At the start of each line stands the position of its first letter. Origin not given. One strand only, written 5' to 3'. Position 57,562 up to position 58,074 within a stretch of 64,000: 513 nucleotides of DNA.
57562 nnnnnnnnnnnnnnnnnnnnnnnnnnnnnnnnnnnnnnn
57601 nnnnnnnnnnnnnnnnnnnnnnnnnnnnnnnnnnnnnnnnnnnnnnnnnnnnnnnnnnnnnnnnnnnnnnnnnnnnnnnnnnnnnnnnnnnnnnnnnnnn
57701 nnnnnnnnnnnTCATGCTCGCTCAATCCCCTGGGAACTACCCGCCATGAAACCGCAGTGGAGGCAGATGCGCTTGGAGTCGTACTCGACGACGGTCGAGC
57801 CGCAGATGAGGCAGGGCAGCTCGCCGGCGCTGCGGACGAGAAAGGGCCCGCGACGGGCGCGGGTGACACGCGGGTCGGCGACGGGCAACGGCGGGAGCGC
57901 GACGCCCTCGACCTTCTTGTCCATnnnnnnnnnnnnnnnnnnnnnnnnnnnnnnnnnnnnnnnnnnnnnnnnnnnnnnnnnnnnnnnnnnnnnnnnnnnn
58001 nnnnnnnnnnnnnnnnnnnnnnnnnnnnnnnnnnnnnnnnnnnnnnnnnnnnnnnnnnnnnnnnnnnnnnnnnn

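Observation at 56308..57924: Two Cys4 zinc-ribbon micro-ORFs bracket ftsZ inside an otherwise canonical dcw cluster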

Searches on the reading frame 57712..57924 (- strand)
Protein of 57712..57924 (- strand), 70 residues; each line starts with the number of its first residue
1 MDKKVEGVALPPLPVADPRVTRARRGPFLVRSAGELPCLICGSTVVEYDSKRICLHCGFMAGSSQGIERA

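Call 3: search_protein_families(library=pfam, proteins=[window:57712-57924:-], max_evalue=1)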
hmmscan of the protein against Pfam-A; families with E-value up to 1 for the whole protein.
window:57712-57924:- (70 aa): 1 family
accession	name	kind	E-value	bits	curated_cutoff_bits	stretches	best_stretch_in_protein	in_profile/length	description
PF11781.13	Zn_ribbon_RRN7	-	0.13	12.4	27.1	1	36-61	5-31/32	Zinc-finger of RNA-polymerase I-specific TFIIB, Rrn7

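Call 4: search_protein_families(library=ncbifam, proteins=[window:57712-57924:-], max_evalue=1)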
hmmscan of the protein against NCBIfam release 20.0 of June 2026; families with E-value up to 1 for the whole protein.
window:57712-57924:- (70 aa): 1 family
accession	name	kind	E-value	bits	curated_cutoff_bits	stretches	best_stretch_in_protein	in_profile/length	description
NF033497.1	rubre_like_arch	subfamily_domain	0.061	13.1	32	1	38-58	3-23/34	rubrerythrin-like domain-containing protein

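Call 5: find_homologous_proteins(query=window:57712-57924:-, max_evalue=0.01)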
Query window:57712-57924:- (70 aa): 67 proteins with E <= 0.01 among 67 candidates.
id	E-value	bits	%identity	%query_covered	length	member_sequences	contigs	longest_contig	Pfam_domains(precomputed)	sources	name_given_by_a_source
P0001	1.2e-32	128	83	100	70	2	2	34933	-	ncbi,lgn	-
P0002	9.0e-31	122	80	100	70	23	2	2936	-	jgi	jgi:hypothetical protein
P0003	9.5e-31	122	80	100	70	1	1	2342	-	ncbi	-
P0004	2.6e-30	121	79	100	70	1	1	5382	-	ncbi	-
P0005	5.8e-30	120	77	100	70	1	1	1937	-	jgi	jgi:hypothetical protein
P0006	2.6e-29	118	81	100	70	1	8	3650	-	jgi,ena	-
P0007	8.6e-29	116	82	94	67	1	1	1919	-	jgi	jgi:hypothetical protein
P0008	2.1e-28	115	77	100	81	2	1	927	-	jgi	jgi:hypothetical protein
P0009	2.4e-28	115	76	100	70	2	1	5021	-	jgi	jgi:hypothetical protein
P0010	6.1e-27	110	71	100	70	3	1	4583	-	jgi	jgi:hypothetical protein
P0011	4.0e-25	105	75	96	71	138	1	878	-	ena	-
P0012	6.7e-25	104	70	96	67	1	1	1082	-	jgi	-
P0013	1.0e-24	103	70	100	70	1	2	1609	-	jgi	jgi:hypothetical protein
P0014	2.0e-24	102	72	96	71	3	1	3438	-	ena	-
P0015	2.3e-24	102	72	96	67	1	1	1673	-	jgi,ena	-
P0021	1.0e-23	100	72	96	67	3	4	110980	-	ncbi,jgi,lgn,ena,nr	ncbi:MAG TPA: hypothetical protein VMT70_22935 [Vicinamibacteria bacterium]|nr:hypothetical protein 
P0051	1.5e-21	93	68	94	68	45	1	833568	-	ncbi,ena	-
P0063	1.2e-19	87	63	96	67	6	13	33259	-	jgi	jgi:hypothetical protein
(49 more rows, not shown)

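Call 9: find_encoding_contigs(protein=P0051, flank=6000, max_places=3)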
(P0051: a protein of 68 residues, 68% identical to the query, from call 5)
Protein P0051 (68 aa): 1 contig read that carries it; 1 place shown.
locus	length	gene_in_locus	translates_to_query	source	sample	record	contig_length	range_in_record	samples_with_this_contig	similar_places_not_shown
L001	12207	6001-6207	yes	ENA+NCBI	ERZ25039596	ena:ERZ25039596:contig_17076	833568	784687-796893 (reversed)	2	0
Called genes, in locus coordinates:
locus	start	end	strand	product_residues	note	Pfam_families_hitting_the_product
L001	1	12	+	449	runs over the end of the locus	PF21799:MurD-like_N, PF08245:Mur_ligase_M, PF02875:Mur_ligase_C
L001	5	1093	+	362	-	PF01098:FTSW_RODA_SPOVE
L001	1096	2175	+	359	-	PF03033:Glyco_transf_28, PF04101:Glyco_tran_28_C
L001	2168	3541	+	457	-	PF01225:Mur_ligase, PF08245:Mur_ligase_M, PF02875:Mur_ligase_C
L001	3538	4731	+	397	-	PF08478:POTRA_1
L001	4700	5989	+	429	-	PF14450:FtsA, PF02491:SHS2_FTSA, PF06277:EutA, PF06723:MreB_Mbl, PF11104:PilM_2, PF14450:FtsA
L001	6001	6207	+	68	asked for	-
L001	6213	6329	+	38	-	-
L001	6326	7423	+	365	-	PF00091:Tubulin, PF12327:FtsZ_C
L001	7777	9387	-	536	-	-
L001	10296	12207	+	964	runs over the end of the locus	PF19864:Radical_SAM_N2, PF04055:Radical_SAM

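Call 10: find_encoding_contigs(protein=P0063, flank=6000, max_places=3)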
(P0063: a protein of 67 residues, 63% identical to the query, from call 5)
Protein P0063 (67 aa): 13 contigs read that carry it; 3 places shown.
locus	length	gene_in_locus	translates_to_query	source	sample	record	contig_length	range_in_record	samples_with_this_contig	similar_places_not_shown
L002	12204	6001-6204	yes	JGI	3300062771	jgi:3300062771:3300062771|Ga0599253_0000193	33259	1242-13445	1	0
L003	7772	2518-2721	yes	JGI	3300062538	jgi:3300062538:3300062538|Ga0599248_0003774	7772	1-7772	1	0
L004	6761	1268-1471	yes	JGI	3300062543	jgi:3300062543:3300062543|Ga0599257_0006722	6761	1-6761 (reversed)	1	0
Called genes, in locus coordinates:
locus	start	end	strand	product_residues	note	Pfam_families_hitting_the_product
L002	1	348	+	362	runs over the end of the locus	PF01098:FTSW_RODA_SPOVE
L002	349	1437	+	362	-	PF03033:Glyco_transf_28, PF04101:Glyco_tran_28_C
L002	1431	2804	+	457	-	PF01225:Mur_ligase, PF08245:Mur_ligase_M, PF02875:Mur_ligase_C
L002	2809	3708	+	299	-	PF01565:FAD_binding_4, PF02873:MurB_C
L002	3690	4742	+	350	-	PF08478:POTRA_1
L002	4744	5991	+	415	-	PF14450:FtsA (weak), PF02491:SHS2_FTSA, PF06277:EutA, PF06723:MreB_Mbl, PF11104:PilM_2 (weak), PF14450:FtsA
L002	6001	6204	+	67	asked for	-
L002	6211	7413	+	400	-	PF00091:Tubulin, PF12327:FtsZ_C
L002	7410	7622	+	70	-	-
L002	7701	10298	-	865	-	PF00069:Pkinase, PF01636:APH (faint), PF03109:ABC1 (faint), PF07714:PK_Tyr_Ser-Thr, PF26549:Tricorn_N (faint)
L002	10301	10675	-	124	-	PF01934:HepT-like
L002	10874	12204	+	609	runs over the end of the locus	PF19864:Radical_SAM_N2, PF04055:Radical_SAM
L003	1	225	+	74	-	?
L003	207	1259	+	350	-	PF08478:POTRA_1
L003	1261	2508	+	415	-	PF14450:FtsA (weak), PF02491:SHS2_FTSA, PF06277:EutA, PF06723:MreB_Mbl, PF11104:PilM_2 (weak), PF14450:FtsA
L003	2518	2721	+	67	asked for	-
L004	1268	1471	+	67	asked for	-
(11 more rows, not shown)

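Call 12: find_related_loci(query=A1, collection=genome_contigs, flank=4000)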
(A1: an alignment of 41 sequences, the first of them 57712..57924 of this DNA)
Query A1 (70 aa) in genome_contigs; peptide patterns used: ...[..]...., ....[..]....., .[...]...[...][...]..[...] (x = any residue, [..] = any of these).
110 stretches matched a pattern; 19 encode a relative of the query (tblastn E <= 1e-3); 19 distinct loci.
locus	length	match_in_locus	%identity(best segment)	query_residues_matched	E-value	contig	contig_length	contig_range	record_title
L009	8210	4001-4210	77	1-70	6e-33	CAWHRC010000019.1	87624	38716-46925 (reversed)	MAG: uncultured Acidobacteriota bacterium isolate MFD05942.bin.2.206 genome assembly, contig: contig_55132, whole genome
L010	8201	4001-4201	75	1-67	2e-30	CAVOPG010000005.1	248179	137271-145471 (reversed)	MAG: uncultured Acidobacteriota bacterium isolate MFD10007.bin.2.143 genome assembly, contig: contig_30439, whole genome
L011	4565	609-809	73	1-67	5e-30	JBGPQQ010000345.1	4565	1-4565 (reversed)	MAG: Vicinamibacteria bacterium isolate OBJ1_062018_150_29 k141_1458371_length_4565_cov_7.0000, whole genome shotgun seq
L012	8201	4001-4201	70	1-67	1e-29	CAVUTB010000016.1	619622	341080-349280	MAG: uncultured Acidobacteriota bacterium isolate MFD00962.bin.2.101 genome assembly, contig: contig_85290, whole genome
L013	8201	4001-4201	70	1-67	8e-30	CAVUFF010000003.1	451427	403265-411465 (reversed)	MAG: uncultured Acidobacteriota bacterium isolate MFD04944.bin.3.170 genome assembly, contig: contig_31070, whole genome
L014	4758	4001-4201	70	1-67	4e-29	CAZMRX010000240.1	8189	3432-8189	MAG TPA_asm: uncultured Acidobacteriota bacterium isolate SRP287453_co1_166 genome assembly, contig: NODE_16983_length_8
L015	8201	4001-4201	69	1-67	4e-29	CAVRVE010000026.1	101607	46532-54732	MAG: uncultured Acidobacteriota bacterium isolate MFD02242.bin.2.9 genome assembly, contig: contig_53520, whole genome s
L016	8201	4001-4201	72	1-67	4e-29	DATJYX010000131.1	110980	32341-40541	MAG TPA_asm: Vicinamibacteria bacterium isolate SMAG_U15163 k141_3244673, whole genome shotgun sequence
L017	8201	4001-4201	69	1-67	1e-27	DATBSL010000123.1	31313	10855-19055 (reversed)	MAG TPA_asm: Vicinamibacteria bacterium isolate SMAG_U4156 k141_1270410, whole genome shotgun sequence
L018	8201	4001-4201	70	1-67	2e-27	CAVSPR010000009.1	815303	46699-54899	MAG: uncultured Acidobacteriota bacterium isolate MFD02979.bin.2.94 genome assembly, contig: contig_74569, whole genome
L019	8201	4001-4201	67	1-67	2e-26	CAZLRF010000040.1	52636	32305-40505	MAG TPA_asm: uncultured Acidobacteriota bacterium isolate binchicken_co274_304 genome assembly, contig: NODE_1643_length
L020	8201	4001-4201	64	1-67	3e-26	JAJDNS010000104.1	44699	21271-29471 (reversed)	MAG: Acidobacteria bacterium isolate ALSabin.143 k141_2241826, whole genome shotgun sequence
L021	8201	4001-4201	63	1-67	7e-26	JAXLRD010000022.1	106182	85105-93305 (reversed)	MAG: Vicinamibacteria bacterium isolate STL-ACI20 C2.206.fa-22, whole genome shotgun sequence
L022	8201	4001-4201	64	1-67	9e-26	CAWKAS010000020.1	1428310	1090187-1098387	MAG: uncultured Acidobacteriota bacterium isolate MFD09779.bin.1.286 genome assembly, contig: contig_9584, whole genome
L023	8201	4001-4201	57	1-67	1e-21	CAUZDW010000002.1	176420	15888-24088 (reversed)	MAG: Vicinamibacteria bacterium isolate CB27_Tmax.17 genome assembly, contig: Ga0310121_10000005, whole genome shotgun s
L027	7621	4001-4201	40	1-62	5e-9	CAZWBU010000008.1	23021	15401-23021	MAG TPA_asm: uncultured Candidatus Saccharibacteria bacterium isolate SRP119689_co1_331 genome assembly, contig: NODE_29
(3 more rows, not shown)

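Call 20: search_protein_families(library=pfam, proteins=[L027:398-991:+, L027:1091-2569:+, L027:2612-3643:+, L027:3588-3887:+, L027:4437-7106:+], max_evalue=0.001)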
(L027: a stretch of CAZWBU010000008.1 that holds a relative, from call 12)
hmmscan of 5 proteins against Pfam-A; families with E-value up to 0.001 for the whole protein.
L027:398-991:+ (197 aa): 3 families
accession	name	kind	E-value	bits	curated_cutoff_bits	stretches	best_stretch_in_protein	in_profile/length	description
PF13482.12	RNase_H_2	-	4.8e-10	40.1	22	1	9-164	1-162/165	RNase_H superfamily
PF10108.15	DNA_pol_B_exo2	-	3.9e-06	27.2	24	0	91-159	96-166/213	Predicted 3'-5' exonuclease related to the exonuclease domain of PolB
PF01612.26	DNA_pol_A_exo1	-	0.00055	20.2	23.6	0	39-165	50-167/173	3'-5' exonuclease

L027:1091-2569:+ (492 aa): 1 family
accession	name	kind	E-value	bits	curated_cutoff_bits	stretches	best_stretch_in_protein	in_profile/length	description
PF00266.25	Aminotran_5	-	1.1e-65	222.5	21.5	3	242-471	171-371/371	Aminotransferase class-V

L027:2612-3643:+ (343 aa): 3 families
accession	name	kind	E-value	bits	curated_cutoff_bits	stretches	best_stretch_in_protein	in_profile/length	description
PF13365.12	Trypsin_2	-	9.8e-34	117.6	27.6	1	142-283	1-144/144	Trypsin-like peptidase domain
PF00089.32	Trypsin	-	2.8e-17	63.7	20.6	1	142-304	27-217/220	Trypsin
PF10459.15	Peptidase_S46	-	1e-06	28.2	22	0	139-163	46-70/698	Peptidase S46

L027:3588-3887:+ (99 aa): 2 families
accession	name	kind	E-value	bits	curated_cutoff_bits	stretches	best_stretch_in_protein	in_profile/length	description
PF13180.12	PDZ_2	-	5.5e-15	55.9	27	1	31-94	14-80/80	PDZ domain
PF17820.7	PDZ_6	-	6.2e-09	35.9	27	1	32-64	4-36/54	PDZ domain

L027:4437-7106:+ (889 aa): 20 families
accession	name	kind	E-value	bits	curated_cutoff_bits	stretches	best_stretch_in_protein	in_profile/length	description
PF07724.20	AAA_2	-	4.6e-68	228.9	27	1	610-792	1-166/166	AAA domain (Cdc48 subfamily)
PF17871.7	AAA_lid_9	-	9.5e-35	119.1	22.8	1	345-446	1-102/104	AAA lid domain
PF10431.15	ClpB_D2-small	-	4.5e-26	91.1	21.9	1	798-878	1-81/81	C-terminal, D2-small domain, of ClpB protein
PF00004.35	AAA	-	1.5e-21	77.7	21.2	2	206-339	2-126/131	ATPase family associated with various cellular activities (AAA)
PF02861.25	Clp_N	-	3.5e-16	59.5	20.7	2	97-147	1-52/53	Clp amino terminal domain, pathogenicity island component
PF07728.20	AAA_5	-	1.5e-15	57.8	22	1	615-736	2-125/139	AAA domain (dynein-related subfamily)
PF13401.12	AAA_22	-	4.8e-11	43.5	27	1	200-300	3-109/130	AAA domain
PF00158.32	Sigma54_activat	-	7.3e-10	39.2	20.2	1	614-733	24-143/168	Sigma-54 interaction domain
PF13191.12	AAA_16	-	1.6e-09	38.9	32.6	1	183-226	2-48/167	AAA ATPase domain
PF13173.12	AAA_14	-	5e-08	33.5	27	0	206-288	6-76/129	AAA domain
PF20720.3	nSTAND3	-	9.3e-07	29.1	27.2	0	190-229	7-44/155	Novel STAND NTPase 3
PF05621.17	TniB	-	2.5e-06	27.5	22.4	0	190-342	23-185/189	Bacterial TniB protein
PF12775.13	AAA_7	-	4.1e-06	26.9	25.8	0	614-663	35-84/181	P-loop containing dynein motor region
PF01695.23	IstB_IS21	-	3.4e-05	23.9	24.1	0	200-227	90-117/238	IstB-like ATP binding protein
PF05496.18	RuvB_N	-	0.00019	21.7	27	0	584-636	9-57/159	Holliday junction DNA helicase RuvB P-loop domain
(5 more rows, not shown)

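Call 21: find_homologous_proteins(query=A3, max_evalue=0.1)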
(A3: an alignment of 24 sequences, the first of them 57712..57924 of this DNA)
Query A3 (24 sequences) (70 aa, profile of the alignment): 503 proteins with E <= 0.1 among 2898 candidates; the best 120 are listed.
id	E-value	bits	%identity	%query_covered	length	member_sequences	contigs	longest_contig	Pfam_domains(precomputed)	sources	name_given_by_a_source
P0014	3.7e-36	141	72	96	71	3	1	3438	-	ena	-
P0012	1.4e-35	139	70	96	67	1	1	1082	-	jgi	-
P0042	1.4e-35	139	69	96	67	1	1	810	-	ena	-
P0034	1.5e-35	139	69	96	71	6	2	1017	-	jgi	jgi:hypothetical protein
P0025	1.8e-35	139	69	96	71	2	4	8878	-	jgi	jgi:hypothetical protein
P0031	2.2e-35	138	70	96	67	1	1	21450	-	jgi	jgi:hypothetical protein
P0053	2.2e-35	138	67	96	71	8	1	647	-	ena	-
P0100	2.5e-35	138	69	96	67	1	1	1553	-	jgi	-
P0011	3.2e-35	138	75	96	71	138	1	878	-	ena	-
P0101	3.3e-35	138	70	96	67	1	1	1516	-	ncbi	-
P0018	5.4e-35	137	72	96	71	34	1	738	-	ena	-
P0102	6.5e-35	137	75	96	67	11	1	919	-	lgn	-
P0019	1.2e-34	136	70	96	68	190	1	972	-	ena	-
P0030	1.4e-34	136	66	96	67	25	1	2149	-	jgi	jgi:hypothetical protein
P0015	1.4e-34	136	72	96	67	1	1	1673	-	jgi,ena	-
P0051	1.4e-33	133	68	94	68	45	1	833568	-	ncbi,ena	-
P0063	1.8e-33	132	63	96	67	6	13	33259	-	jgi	jgi:hypothetical protein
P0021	2.2e-33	132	72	96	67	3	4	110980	-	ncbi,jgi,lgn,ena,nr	ncbi:MAG TPA: hypothetical protein VMT70_22935 [Vicinamibacteria bacterium]|nr:hypothetical protein 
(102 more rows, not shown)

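Call 38: predict_structure(alignment_id=A4)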
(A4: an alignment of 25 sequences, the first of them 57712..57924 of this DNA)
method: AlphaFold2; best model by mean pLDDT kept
length: 70 residues; sequences in the alignment: 25
mean_pLDDT: 63.0   pTM: 0.37
mean pLDDT of the five models: 63.0, 62.8, 62.6, 55.6, 54.8
residues with pLDDT >= 90: 0; 70-90: 24; 50-70: 33; < 50: 13
segments of 3 or more residues with pLDDT < 50: 28-33, 66-70
pLDDT, mean of each block of 10 residues (from residue 1): 60 61 52 63 76 78 51
secondary structure, 60 per line:
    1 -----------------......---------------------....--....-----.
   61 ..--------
elements in order: H18-23 E45-48 E51-54 E60-62

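Call 40: search_protein_representatives(alignment_id=A4)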
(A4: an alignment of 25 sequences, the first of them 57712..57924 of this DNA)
Query: 25 sequences, 67 profile positions. Proteins with E-value up to 0.001 (for the whole library): 78; up to 1e-10: 21; up to 1e-30: 0. The best 78 are listed.
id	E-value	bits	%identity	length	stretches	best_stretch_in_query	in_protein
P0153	7.5e-26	106.3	-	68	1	1-67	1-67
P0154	3.8e-25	104.0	-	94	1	1-67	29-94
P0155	5.6e-22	93.9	-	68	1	1-67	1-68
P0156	2.2e-21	91.9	-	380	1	9-67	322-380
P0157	5.6e-21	90.7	-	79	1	5-67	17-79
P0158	1.1e-20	89.7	-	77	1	3-67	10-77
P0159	2.0e-20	88.9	-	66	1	1-63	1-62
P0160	4.4e-20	87.8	-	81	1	3-67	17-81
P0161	2.1e-19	85.7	-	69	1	1-67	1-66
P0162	1.9e-18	82.5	-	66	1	3-67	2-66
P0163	2.3e-15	72.7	-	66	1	3-67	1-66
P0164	3.9e-15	72.0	-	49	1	23-66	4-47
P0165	8.8e-15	70.8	-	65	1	34-67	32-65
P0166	6.6e-14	68.0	-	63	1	35-67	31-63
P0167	5.3e-13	65.1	-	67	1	1-64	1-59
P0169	9.6e-13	64.3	-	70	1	1-65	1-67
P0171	3.9e-12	62.4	-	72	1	2-65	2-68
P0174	1.5e-10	57.2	-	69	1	1-66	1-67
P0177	3.9e-07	46.3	-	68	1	3-61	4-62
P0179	5.9e-07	45.8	-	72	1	26-65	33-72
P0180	8.7e-07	45.2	-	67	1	1-62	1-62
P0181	2.7e-06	43.7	-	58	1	22-65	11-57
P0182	5.5e-06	42.6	-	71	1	1-63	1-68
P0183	8.0e-06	42.1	-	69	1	23-65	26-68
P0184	1.1e-05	41.7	-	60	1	17-66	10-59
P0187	1.8e-05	41.0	-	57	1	22-65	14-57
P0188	2.3e-05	40.6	-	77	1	33-65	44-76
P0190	3.7e-05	40.0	-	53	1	29-65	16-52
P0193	6.8e-05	39.2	-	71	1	19-65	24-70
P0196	1.0e-04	38.6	-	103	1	33-65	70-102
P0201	1.4e-04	38.2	-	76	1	10-65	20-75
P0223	8.5e-04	35.6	-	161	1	16-64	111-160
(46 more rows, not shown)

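Call 43: search_protein_families(library=pfam, proteins=[P0188, P0193, P0201, P0183, P0187, P0179, P0165, P0155, P0182, P0223], max_evalue=1)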
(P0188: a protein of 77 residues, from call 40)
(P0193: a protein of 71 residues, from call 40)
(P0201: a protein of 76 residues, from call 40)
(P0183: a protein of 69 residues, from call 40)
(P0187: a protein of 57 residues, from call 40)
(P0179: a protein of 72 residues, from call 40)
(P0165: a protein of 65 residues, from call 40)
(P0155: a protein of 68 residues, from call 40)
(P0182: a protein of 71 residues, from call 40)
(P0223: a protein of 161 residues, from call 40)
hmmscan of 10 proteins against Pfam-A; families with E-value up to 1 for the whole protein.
P0188 (77 aa): 1 family
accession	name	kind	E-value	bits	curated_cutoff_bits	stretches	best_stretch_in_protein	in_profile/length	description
PF24331.1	Phage_zn_bind_7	-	0.032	14.6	27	1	38-59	4-23/28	Mycobacterial phage zinc binding domain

P0193 (71 aa): 2 families
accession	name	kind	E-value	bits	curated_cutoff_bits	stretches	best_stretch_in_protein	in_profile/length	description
PF25414.1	zf-C2H2_Z280C_D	-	0.034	14.4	22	1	55-69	3-17/39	Z280C/D-like C2H2 zinc finger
PF06677.18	Auto_anti-p27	-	0.39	11.3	24.1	1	42-63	17-40/40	Sjogren's syndrome/scleroderma autoantigen 1 (Autoantigen p27)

P0201 (76 aa): 2 families
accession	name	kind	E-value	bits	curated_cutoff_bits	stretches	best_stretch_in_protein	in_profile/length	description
PF06677.18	Auto_anti-p27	-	0.068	13.7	24.1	1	47-68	17-40/40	Sjogren's syndrome/scleroderma autoantigen 1 (Autoantigen p27)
PF07282.18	Cas12f1-like_TNB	-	0.63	10.7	26.3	1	40-72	23-51/60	Cas12f1-like, TNB domain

P0183 (69 aa): 1 family
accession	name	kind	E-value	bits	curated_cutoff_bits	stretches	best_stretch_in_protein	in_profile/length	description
PF01570.22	Flavi_propep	-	0.022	15.2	27.6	1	35-63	57-84/88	Flavivirus polyprotein propeptide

P0187 (57 aa): 4 families
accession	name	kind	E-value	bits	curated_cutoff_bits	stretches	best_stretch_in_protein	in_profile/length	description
PF04423.19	Rad50_zn_hook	-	0.029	14.6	24.3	1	20-41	12-33/52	Rad50 zinc hook motif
PF12773.13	DZR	-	0.14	12.8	27.3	1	22-50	7-31/45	Double zinc ribbon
PF19790.4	DUF6274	-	0.21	12.5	25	1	26-37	27-38/77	Family of unknown function (DUF6274)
PF16919.11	PknG_rubred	-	0.88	10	28.5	0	17-35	26-44/74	Protein kinase G rubredoxin domain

P0179 (72 aa): 3 families
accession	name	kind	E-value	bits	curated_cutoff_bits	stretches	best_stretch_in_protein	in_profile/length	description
PF14149.11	YhfH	-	0.0024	18.1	27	1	33-56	4-27/37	YhfH-like protein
PF10571.15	UPF0547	-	0.045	14.3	29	0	59-66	15-22/26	Uncharacterised protein family UPF0547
PF25205.1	DUF7835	-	0.12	12.6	27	1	15-61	8-55/66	Domain of unknown function (DUF7835)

P0165 (65 aa): 2 families
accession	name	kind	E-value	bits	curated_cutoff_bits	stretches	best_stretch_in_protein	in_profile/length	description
PF13824.12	zf-Mss51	-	0.13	12.9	27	0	31-44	12-25/55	Zinc-finger of mitochondrial splicing suppressor 51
PF00641.23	Zn_ribbon_RanBP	-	0.2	11.4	27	0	32-42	17-27/30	Zn-finger in Ran binding protein and others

P0155 (68 aa): 0 families

P0182 (71 aa): 2 families
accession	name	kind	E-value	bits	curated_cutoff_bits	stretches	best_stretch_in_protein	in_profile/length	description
PF10080.14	FtrD-like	-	0.057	14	26.3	1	36-66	31-61/101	Membrane iron-sulfur containing protein FtrD-like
PF13248.11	Zn_ribbon_3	-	0.13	12.2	27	1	41-65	4-25/26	zinc-ribbon domain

P0223 (161 aa): 1 family
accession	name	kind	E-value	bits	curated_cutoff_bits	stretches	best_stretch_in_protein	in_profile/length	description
PF18073.7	Zn_ribbon_LapB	-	0.48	10.6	25.7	0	149-156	2-9/28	Rubredoxin metal binding domain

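Call 44: search_solved_structures(query=A4, max_evalue=10)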
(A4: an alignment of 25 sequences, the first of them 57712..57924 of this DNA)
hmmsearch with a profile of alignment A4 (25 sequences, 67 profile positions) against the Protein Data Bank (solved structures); distinct sequences matched with E-value up to 10: 3.
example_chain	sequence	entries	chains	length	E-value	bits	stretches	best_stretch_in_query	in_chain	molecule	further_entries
8fmw_Ad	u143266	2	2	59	0.19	15.3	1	22-59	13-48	50S ribosomal protein L32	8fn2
8ey3_A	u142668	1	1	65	0.59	13.7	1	30-59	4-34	Cys_rich_CPCC domain-containing protein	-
2d9h_A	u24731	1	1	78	2.6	11.6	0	24-43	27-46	Zinc finger protein 692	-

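Call 54: list_cluster_members(proteins=[P0181, P0183, P0184, P0187, P0188, P0190, P0193, P0196, P0201, P0179])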
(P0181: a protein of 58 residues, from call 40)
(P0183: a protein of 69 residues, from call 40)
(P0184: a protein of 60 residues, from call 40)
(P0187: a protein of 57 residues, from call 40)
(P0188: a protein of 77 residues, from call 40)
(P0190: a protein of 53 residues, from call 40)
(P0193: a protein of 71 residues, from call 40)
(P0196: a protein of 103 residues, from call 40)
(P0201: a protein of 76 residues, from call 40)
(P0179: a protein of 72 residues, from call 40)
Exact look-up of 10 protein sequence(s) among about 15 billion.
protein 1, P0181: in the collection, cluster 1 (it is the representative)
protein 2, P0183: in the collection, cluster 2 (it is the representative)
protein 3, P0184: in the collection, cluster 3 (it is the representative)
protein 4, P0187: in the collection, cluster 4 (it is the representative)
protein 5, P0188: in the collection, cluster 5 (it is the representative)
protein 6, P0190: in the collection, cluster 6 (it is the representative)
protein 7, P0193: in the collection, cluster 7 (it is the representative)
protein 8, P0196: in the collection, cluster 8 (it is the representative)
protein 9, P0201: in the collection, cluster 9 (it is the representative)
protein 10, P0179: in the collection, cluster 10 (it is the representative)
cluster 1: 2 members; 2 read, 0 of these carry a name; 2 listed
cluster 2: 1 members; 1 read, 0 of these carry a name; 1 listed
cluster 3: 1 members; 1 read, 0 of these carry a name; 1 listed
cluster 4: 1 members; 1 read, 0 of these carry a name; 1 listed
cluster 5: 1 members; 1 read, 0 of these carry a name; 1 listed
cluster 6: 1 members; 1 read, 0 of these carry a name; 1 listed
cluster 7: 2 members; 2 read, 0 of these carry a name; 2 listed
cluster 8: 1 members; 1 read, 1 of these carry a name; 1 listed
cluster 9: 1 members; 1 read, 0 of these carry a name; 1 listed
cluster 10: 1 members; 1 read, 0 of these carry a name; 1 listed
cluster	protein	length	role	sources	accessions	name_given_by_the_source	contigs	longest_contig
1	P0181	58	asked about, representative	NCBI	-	-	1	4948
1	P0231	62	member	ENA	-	-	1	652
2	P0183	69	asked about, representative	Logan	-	-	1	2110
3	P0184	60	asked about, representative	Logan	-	-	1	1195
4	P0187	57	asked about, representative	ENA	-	-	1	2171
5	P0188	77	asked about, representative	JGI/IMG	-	-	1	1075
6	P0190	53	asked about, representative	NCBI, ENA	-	-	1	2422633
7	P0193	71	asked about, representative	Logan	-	-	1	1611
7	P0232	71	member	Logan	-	-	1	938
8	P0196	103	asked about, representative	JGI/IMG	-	hypothetical protein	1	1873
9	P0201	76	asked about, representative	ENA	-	-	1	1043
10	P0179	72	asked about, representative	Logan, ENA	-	-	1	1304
